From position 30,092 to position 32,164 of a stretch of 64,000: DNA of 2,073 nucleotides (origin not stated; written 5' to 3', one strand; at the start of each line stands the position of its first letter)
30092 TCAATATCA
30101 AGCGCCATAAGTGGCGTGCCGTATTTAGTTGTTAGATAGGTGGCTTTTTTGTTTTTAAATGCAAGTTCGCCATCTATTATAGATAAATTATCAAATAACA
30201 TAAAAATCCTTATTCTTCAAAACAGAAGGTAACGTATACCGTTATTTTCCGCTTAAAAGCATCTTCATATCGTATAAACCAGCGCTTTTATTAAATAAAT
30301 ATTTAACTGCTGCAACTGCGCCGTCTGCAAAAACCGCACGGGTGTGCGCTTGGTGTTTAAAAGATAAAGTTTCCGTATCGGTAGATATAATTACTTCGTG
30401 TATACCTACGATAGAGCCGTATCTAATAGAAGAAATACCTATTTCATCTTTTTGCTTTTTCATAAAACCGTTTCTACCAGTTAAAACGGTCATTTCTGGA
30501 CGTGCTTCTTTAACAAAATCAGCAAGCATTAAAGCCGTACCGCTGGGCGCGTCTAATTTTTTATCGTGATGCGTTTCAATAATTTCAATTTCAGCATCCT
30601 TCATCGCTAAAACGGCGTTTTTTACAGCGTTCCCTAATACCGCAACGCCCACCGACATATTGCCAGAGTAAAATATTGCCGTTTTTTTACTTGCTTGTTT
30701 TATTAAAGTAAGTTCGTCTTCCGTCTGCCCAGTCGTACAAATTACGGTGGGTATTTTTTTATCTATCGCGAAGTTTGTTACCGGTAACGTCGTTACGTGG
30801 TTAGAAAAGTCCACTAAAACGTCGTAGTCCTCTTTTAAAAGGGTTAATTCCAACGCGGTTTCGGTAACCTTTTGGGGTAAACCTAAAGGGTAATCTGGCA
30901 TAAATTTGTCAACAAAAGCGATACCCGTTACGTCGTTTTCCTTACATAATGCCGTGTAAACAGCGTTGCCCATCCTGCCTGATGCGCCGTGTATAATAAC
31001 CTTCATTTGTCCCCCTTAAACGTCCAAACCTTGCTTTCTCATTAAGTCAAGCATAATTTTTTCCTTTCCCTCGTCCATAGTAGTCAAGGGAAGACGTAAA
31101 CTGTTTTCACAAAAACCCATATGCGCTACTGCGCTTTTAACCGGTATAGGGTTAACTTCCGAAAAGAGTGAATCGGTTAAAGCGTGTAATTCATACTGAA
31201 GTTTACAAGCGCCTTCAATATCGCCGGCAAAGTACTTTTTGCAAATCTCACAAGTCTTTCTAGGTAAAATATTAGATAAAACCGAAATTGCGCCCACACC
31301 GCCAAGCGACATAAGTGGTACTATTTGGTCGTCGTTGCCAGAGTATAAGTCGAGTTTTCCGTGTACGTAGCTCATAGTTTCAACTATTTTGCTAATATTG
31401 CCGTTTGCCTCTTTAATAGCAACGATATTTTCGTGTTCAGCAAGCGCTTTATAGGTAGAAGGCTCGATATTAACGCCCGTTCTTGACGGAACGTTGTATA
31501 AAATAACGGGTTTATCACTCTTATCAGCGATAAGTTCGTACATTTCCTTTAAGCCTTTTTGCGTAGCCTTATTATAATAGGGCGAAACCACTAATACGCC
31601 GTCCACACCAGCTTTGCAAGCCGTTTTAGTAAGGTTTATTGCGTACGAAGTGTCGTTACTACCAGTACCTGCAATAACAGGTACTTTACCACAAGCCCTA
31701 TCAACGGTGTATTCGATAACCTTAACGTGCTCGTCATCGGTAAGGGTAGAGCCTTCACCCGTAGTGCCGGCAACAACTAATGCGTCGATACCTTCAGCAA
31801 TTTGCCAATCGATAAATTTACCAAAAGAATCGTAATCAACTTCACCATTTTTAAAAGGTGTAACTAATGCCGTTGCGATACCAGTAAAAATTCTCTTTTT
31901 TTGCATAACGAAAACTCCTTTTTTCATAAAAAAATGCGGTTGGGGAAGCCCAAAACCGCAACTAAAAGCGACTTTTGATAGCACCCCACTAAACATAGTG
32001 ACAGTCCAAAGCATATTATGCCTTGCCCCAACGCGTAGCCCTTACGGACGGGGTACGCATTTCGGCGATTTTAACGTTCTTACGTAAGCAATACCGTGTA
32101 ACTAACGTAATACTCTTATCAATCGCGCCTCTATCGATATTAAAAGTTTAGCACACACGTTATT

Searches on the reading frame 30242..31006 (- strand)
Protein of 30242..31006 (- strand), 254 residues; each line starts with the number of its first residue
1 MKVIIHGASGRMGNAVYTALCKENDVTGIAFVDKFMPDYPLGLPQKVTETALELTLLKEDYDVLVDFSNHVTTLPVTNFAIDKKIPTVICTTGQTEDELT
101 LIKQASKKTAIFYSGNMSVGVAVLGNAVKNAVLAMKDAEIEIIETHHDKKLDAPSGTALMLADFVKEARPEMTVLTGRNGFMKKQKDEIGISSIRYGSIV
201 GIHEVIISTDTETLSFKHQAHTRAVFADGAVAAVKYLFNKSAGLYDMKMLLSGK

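Call 11: search_protein_families(library=pfam, proteins=[window:30242-31006:-], max_evalue=0.001)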
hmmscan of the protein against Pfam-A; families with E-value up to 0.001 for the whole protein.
window:30242-31006:- (254 aa): 2 families
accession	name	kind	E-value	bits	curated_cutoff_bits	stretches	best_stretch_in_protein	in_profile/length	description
PF05173.19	DapB_C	-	5e-38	130.3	27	1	120-251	1-121/121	Dihydrodipicolinate reductase, C-terminus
PF01113.26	DapB_N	-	9.4e-23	81.1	25.6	1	1-117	1-124/124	Dihydrodipicolinate reductase, N-terminus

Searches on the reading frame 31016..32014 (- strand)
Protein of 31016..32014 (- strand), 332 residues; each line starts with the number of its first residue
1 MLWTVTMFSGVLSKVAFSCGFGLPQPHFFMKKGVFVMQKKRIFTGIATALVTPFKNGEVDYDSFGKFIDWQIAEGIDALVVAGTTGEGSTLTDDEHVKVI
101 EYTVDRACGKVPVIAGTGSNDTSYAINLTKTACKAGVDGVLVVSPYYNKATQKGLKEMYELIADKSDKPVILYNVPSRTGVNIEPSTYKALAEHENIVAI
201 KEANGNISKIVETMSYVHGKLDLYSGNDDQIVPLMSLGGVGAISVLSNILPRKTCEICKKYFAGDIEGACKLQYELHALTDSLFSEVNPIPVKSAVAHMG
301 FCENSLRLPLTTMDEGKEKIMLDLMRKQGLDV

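Call 11: search_protein_families(library=pfam, proteins=[window:31016-32014:-], max_evalue=0.001)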
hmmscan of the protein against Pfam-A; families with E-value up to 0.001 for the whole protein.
window:31016-32014:- (332 aa): 1 family
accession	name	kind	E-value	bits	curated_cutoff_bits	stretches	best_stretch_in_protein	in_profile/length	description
PF00701.28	DHDPS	-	5.4e-91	304.8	22.1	1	43-319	2-280/289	Dihydrodipicolinate synthetase family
